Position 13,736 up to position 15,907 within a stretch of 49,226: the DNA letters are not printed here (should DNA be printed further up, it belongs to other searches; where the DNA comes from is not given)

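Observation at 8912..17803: Hybrid synthase-dependent exopolysaccharide operon mixing Bcs-, Pga- and Pel-like parts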

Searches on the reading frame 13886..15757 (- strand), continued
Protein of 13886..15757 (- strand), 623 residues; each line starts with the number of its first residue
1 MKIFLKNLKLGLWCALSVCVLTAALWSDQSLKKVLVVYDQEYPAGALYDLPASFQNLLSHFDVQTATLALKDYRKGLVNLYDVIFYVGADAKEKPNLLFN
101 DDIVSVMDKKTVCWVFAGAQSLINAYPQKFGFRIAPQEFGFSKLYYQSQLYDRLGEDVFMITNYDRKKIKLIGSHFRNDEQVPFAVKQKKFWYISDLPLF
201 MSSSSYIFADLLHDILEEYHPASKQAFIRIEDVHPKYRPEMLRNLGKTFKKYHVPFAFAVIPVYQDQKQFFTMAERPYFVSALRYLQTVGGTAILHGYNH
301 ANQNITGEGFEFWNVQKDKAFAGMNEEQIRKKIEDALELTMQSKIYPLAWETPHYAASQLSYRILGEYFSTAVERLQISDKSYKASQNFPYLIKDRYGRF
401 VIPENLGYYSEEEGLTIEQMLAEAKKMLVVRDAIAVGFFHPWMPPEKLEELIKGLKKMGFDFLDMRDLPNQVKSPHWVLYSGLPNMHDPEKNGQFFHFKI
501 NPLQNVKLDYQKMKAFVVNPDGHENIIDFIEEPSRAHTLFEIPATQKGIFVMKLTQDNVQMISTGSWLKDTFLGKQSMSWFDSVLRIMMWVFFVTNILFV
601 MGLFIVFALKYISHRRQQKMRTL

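Call 63: fold_search(model_id=the predicted structure, library=pdb)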
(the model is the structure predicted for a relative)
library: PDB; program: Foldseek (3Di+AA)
matches with E <= 10: 1757; with E <= 0.001: 48
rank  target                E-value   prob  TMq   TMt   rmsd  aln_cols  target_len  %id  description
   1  9cgy                  1.6e-11  1.00  0.40  0.32  13.7       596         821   10  Structure of the Pel modification enzyme PelA from Pseudomonas thermotolerans (released 2025-05-14)
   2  8cd0_A                3.1e-08  1.00  0.31  0.29  10.1       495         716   11  Human heparan sulfate N-deacetylase-N-sulfotransferase 1 in complex with calcium, 3'-phosphoadenosine-5'-phosphosulfat (released 2024-02-07)
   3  2c1g                  1.8e-07  1.00  0.26  0.40  14.4       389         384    9  Structure of Streptococcus pneumoniae peptidoglycan deacetylase (SpPgdA) (released 2005-09-15)
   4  7bkf                  2.4e-07  1.00  0.24  0.49   4.5       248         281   12  Crystal structure of WT BA3943, a CE4 family pseudoenzyme from Bacillus Anthracis (released 2021-05-19)
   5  1jvn_A                2.7e-07  1.00  0.22  0.25  12.1       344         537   14  CRYSTAL STRUCTURE OF IMIDAZOLE GLYCEROL PHOSPHATE SYNTHASE: A TUNNEL THROUGH A (BETA/ALPHA)8 BARREL JOINS TWO ACTIVE S (released 2001-10-12)
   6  2c1i                  3.4e-07  1.00  0.25  0.39   9.3       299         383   11  Structure of Streptococcus pneumoniae peptidoglycan deacetylase (SpPgdA) D 275 N Mutant. (released 2005-09-20)
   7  6hm9                  5.5e-07  1.00  0.24  0.51   4.4       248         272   12  Crystal structure of a BA3943 mutant,a CE4 family pseudoenzyme with restored enzymatic activity. (released 2019-10-09)
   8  6hpa                  5.8e-07  1.00  0.24  0.51   4.5       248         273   12  Crystal structure of a BA3943 mutant,a CE4 family pseudoenzyme (released 2019-10-09)
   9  7fbw                  6.5e-07  1.00  0.25  0.74   4.2       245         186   14  Acetylxylan esterase from Caldanaerobacter subterraneus subsp. tengcongensis (released 2021-10-27)
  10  8t0j                  1.2e-06  1.00  0.29  0.62   4.1       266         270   12  Salmonella Typhimurium ArnD (released 2023-10-18)
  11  1kxj_A                1.2e-06  1.00  0.22  0.56   5.6       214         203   16  The Crystal Structure of Glutamine Amidotransferase from Thermotoga maritima (released 2002-03-20)
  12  6h8l_B                1.5e-06  1.00  0.24  0.66   5.0       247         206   11  Structure of peptidoglycan deacetylase PdaC from Bacillus subtilis (released 2019-11-13)
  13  7ac8_B                1.5e-06  1.00  0.21  0.56   5.5       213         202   16  Molecular basis for the unique allosteric activation mechanism of the heterodimeric imidazole glycerol phosphate synth (released 2021-05-19)
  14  1gpw_D                1.6e-06  1.00  0.21  0.56   5.5       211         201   16  Structural evidence for ammonia tunneling across the (beta/alpha)8 barrel of the imidazole glycerol phosphate synthase (released 2002-02-10)
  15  6ymu_F                1.8e-06  1.00  0.20  0.53   6.5       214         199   14  Imidazole Glycerol Phosphate Synthase (released 2020-07-22)
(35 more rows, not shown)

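Call 64: fold_search(model_id=the predicted structure, library=pdb)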
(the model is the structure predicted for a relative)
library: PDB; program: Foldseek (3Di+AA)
matches with E <= 10: 1603; with E <= 0.001: 586
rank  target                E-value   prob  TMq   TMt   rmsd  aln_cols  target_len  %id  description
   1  9qhb                  2.1e-10  1.00  0.34  0.60   6.1       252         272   19  Crystal structure of 16-repeat CTPR protein with eliminated coordination sites (released 2025-10-22)
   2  8chy                  3.0e-10  1.00  0.35  0.60   5.9       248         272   20  Crystal structure of an 8-repeat consensus TPR superhelix with Zinc. (released 2024-02-21)
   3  9qhc_B                4.5e-10  1.00  0.35  0.61   6.2       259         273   19  Crystal structure of 8-repeat CTPR protein with eliminated coordination sites (released 2025-10-22)
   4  9qhc_A                2.0e-09  1.00  0.34  0.57   6.6       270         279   20  Crystal structure of 8-repeat CTPR protein with eliminated coordination sites (released 2025-10-22)
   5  6eou                  2.6e-09  1.00  0.36  0.52   9.3       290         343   16  O-GlcNAc transferase TPR domain with the intellectual disability associated mutation L254F (released 2018-05-09)
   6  9b8a                  5.9e-09  1.00  0.34  0.34  10.4       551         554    9  Cryo-EM structure of E. coli cellulose synthase subunit C (released 2025-02-19)
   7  7ntf_B                6.5e-09  1.00  0.29  0.20  13.1       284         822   22  Cryo-EM structure of unliganded O-GlcNAc transferase (released 2021-11-17)
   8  7ntf_A                7.4e-09  1.00  0.29  0.19  14.0       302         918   19  Cryo-EM structure of unliganded O-GlcNAc transferase (released 2021-11-17)
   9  8dtg_B                1.1e-08  1.00  0.33  0.25   7.6       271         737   15  Cryo-EM structure of Arabidopsis SPY alternative conformation 1 (released 2023-03-08)
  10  8dth_B                1.2e-08  1.00  0.31  0.25  11.8       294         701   15  Cryo-EM structure of Arabidopsis SPY alternative conformation 2 (released 2023-03-08)
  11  1w3b_B                1.3e-08  1.00  0.35  0.49   7.5       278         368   15  The superhelical TPR domain of O-linked GlcNAc transferase reveals structural similarities to importin alpha. (released 2004-09-09)
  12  9b8h_A                2.4e-08  1.00  0.35  0.33  10.7       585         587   10  Cryo-EM structure of E. coli cellulose synthase subunit C with cellotetraose (released 2025-02-19)
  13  8dtg_A                2.5e-08  1.00  0.32  0.23  12.0       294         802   16  Cryo-EM structure of Arabidopsis SPY alternative conformation 1 (released 2023-03-08)
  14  6vbv_4                2.6e-08  1.00  0.27  0.35  14.2       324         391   15  Structure of the bovine BBSome:ARL6:GTP complex (released 2020-01-29)
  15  7y4i_A                3.0e-08  1.00  0.30  0.21  11.8       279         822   15  Crystal structure of SPINDLY in complex with GDP (released 2022-12-07)
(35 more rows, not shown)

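Call 67: search_dna_similar(query=window:13886-15757:-, collection=plasmids, mode=protein, max_evalue=1e-10, max_rows=25)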
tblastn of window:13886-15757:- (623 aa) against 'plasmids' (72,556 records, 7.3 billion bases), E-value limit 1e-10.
Records with a match: 144; places in all: 173; records where one place covers at least 80% of the query: 0.
Best place of each record, by identity: <60% 144.
By first word of the organism name: Ralstonia 136; Bacillus 5; Streptomyces 1; Burkholderia 1; Comamonadaceae 1.
By predicted mobility (MOB-suite, as given by PLSDB): mobilizable 107; non-mobilizable 37.
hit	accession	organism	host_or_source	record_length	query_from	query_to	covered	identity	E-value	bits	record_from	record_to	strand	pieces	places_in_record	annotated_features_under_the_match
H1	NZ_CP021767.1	Ralstonia solanacearum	Solanum lycopersicum,Tomato with ...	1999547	10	445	70%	27.2%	2e-37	157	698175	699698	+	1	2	none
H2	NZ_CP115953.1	Ralstonia solanacearum CFBP2957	Solanum lycopersicum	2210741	10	445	70%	27.2%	2e-37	157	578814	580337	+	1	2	none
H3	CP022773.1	Ralstonia solanacearum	Solanum tuberosum,single cell,Potato ...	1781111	8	445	70%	26.9%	8e-37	155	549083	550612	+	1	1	DUF2334 domain-containing protein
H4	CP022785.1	Ralstonia solanacearum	Solanum tuberosum,single cell,Potato ...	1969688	8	445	70%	26.9%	8e-37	155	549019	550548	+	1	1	DUF2334 domain-containing protein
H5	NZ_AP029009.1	Ralstonia pseudosolanacearum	-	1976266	8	445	70%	26.9%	8e-37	155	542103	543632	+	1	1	none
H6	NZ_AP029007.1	Ralstonia pseudosolanacearum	-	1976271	8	445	70%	26.9%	8e-37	155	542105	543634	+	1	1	none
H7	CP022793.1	Ralstonia solanacearum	Solanum tuberosum,single cell,Potato ...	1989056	8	445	70%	26.9%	8e-37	155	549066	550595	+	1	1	DUF2334 domain-containing protein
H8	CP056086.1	Ralstonia solanacearum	cell clture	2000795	8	445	70%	26.9%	8e-37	155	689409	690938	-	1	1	DUF2334 domain-containing protein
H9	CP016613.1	Ralstonia solanacearum FJAT-91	healthy tomato plant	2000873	8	445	70%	26.9%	8e-37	155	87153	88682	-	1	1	papd-like protein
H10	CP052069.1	Ralstonia solanacearum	tomato,cell culture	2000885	8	445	70%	26.9%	8e-37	155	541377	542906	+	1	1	none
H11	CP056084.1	Ralstonia solanacearum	cell clture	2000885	8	445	70%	26.9%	8e-37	155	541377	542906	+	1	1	DUF2334 domain-containing protein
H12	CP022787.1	Ralstonia solanacearum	Solanum tuberosum,single cell,Potato ...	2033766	8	445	70%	26.9%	8e-37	155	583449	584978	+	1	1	DUF2334 domain-containing protein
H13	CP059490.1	Ralstonia solanacearum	Casuarina equisetifolia,plant ...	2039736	8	445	70%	26.9%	8e-37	155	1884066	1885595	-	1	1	DUF2334 domain-containing protein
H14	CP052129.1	Ralstonia solanacearum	tomato,cell culture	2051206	8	445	70%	26.9%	8e-37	155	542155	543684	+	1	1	DUF2334 domain-containing protein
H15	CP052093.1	Ralstonia solanacearum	tomato,cell culture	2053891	8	445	70%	26.9%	8e-37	155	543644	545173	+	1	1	none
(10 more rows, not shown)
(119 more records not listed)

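Call 68: get_annotated_region(hit=H3, flank=9000)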
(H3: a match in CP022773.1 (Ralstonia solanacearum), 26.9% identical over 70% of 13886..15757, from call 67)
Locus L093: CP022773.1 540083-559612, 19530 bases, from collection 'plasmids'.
description: Ralstonia solanacearum strain T42 plasmid unnamed, complete sequence
organism: Ralstonia solanacearum (NCBI taxid 305)
taxonomy: Bacteria; Pseudomonadota; Betaproteobacteria; Burkholderiales; Burkholderiaceae; Ralstonia; Ralstonia solanacearum
host: -; source: Solanum tuberosum,single cell,Potato bacterial wilt; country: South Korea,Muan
typing (MOB-suite, as given by PLSDB): mobilizable; relaxase MOBP
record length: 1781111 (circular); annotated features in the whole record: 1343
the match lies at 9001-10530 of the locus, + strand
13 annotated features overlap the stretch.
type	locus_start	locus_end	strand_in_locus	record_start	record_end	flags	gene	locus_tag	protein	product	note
CDS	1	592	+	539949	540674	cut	-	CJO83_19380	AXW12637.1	glycine zipper 2TM domain-containing protein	-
CDS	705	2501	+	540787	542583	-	-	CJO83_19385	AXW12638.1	methyl-accepting chemotaxis protein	-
CDS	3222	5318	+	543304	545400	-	-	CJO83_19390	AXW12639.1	phage receptor protein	-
CDS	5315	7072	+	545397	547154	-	-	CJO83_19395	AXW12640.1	hypothetical protein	-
CDS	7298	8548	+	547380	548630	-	-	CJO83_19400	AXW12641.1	UDP-N-acetylglucosamine 2-epimerase (non-hydrolyzing)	-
CDS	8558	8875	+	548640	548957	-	-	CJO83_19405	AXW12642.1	hypothetical protein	-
CDS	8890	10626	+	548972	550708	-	-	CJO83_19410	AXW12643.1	DUF2334 domain-containing protein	-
CDS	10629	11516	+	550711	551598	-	-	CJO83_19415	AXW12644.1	hypothetical protein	-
CDS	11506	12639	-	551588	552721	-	-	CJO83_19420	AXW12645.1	mechanosensitive ion channel family protein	-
CDS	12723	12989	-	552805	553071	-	-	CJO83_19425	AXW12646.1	hypothetical protein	-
CDS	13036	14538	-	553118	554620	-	-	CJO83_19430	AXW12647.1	hypothetical protein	-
CDS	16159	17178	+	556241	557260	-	-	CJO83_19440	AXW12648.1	IS110 family transposase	-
CDS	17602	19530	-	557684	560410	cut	-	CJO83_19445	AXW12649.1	type VI secretion system tip protein VgrG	-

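Call 75: search_dna_similar(query=L060:10001-11467:+, collection=plasmids, mode=protein, max_evalue=1e-20, max_rows=12)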
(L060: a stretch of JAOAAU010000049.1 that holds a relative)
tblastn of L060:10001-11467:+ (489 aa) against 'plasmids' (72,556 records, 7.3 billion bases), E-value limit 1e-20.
Records with a match: 143; places in all: 162; records where one place covers at least 80% of the query: 107.
Best place of each record, by identity: <60% 143.
By first word of the organism name: Ralstonia 136; Bacillus 5; Burkholderia 1; Comamonadaceae 1.
By predicted mobility (MOB-suite, as given by PLSDB): mobilizable 107; non-mobilizable 36.
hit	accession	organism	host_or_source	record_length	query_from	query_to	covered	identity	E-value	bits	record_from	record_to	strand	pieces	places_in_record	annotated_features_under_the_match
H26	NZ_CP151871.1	Bacillus thuringiensis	tobacco,mixed culture,leaves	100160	22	478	93%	29.9%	2e-55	207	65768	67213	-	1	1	polysaccharide deacetylase family protein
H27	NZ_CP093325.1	Bacillus sp. N5-665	whole organism,peat soil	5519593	22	478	93%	28.7%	1e-51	196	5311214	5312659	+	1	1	none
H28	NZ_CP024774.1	Bacillus thuringiensis LM1212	Oryctes gigas,whole organism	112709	14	476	95%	26.5%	2e-51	195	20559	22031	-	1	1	polysaccharide deacetylase family protein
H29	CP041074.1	Bacillus tropicus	Oryctes gigas,whole organism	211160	14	476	95%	26.5%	2e-51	195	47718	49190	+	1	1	DUF2334 domain-containing protein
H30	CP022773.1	Ralstonia solanacearum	Solanum tuberosum,single cell,Potato ...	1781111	46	461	85%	27.0%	2e-42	169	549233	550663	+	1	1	DUF2334 domain-containing protein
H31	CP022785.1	Ralstonia solanacearum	Solanum tuberosum,single cell,Potato ...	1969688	46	461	85%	27.0%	2e-42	169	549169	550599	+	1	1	DUF2334 domain-containing protein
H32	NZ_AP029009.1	Ralstonia pseudosolanacearum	-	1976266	46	461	85%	27.0%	2e-42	169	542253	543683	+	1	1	none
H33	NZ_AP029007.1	Ralstonia pseudosolanacearum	-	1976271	46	461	85%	27.0%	2e-42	169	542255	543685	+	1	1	none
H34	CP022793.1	Ralstonia solanacearum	Solanum tuberosum,single cell,Potato ...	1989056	46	461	85%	27.0%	2e-42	169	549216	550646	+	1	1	DUF2334 domain-containing protein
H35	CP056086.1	Ralstonia solanacearum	cell clture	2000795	46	461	85%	27.0%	2e-42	169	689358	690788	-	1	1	DUF2334 domain-containing protein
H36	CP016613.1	Ralstonia solanacearum FJAT-91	healthy tomato plant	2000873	46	461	85%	27.0%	2e-42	169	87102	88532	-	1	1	papd-like protein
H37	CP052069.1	Ralstonia solanacearum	tomato,cell culture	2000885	46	461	85%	27.0%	2e-42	169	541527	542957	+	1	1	none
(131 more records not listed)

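Call 76: get_annotated_region(hit=H26, flank=8000)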
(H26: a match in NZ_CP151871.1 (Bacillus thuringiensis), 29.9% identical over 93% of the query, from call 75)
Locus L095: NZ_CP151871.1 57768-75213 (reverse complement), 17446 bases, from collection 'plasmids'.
description: Bacillus thuringiensis strain YB6 plasmid unnamed4, complete sequence
organism: Bacillus thuringiensis (NCBI taxid 1428)
taxonomy: Bacteria; Bacillota; Bacilli; Bacillales; Bacillaceae; Bacillus; Bacillus thuringiensis
host: -; source: tobacco,mixed culture,leaves; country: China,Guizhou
typing (MOB-suite, as given by PLSDB): non-mobilizable
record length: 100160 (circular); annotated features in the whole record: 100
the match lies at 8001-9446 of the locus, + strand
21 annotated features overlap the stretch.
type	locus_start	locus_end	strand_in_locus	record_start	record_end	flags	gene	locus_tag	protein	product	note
CDS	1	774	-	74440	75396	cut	-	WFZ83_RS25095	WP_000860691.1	ABC transporter permease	GO:0055085 - transmembrane transport [Evidence IEA]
CDS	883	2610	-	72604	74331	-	-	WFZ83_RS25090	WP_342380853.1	ABC transporter substrate-binding protein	-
CDS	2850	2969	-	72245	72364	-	-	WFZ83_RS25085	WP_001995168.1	hypothetical protein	-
CDS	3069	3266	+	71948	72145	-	-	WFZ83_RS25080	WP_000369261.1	hypothetical protein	-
CDS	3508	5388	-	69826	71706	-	abc-f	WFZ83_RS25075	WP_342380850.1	ribosomal protection-like ABC-F family protein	-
CDS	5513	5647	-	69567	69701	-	-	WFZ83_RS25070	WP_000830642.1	RAxF-45 family protein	-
CDS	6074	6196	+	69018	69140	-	-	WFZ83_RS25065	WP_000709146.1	hypothetical protein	-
CDS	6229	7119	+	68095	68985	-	-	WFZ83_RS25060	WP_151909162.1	DUF4931 domain-containing protein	-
CDS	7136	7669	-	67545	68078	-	-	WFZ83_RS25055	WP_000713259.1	transglycosylase SLT domain-containing protein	-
CDS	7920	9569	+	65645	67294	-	-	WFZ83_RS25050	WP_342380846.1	polysaccharide deacetylase family protein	-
CDS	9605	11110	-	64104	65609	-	-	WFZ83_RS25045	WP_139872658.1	DUF5050 domain-containing protein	-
CDS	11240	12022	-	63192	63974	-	-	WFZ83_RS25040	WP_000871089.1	TatD family hydrolase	-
CDS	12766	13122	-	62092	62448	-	-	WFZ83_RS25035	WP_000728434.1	YxeA family protein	-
CDS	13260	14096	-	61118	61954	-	-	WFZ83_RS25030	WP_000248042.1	YitT family protein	-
CDS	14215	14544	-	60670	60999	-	-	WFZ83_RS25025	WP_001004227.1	PH domain-containing protein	-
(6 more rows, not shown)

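Call 77: get_annotated_region(hit=H27, flank=7000)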
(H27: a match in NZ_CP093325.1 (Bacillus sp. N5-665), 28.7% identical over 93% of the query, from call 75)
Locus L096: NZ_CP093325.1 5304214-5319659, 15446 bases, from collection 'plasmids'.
description: Bacillus sp. N5-665 strain N5/665 plasmid p1, complete sequence
organism: Bacillus sp. N5-665 (NCBI taxid 2925318)
taxonomy: Bacteria; Bacillota; Bacilli; Bacillales; Bacillaceae; Bacillus; Bacillus sp. N5-665
host: -; source: whole organism,peat soil; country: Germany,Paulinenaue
typing (MOB-suite, as given by PLSDB): non-mobilizable
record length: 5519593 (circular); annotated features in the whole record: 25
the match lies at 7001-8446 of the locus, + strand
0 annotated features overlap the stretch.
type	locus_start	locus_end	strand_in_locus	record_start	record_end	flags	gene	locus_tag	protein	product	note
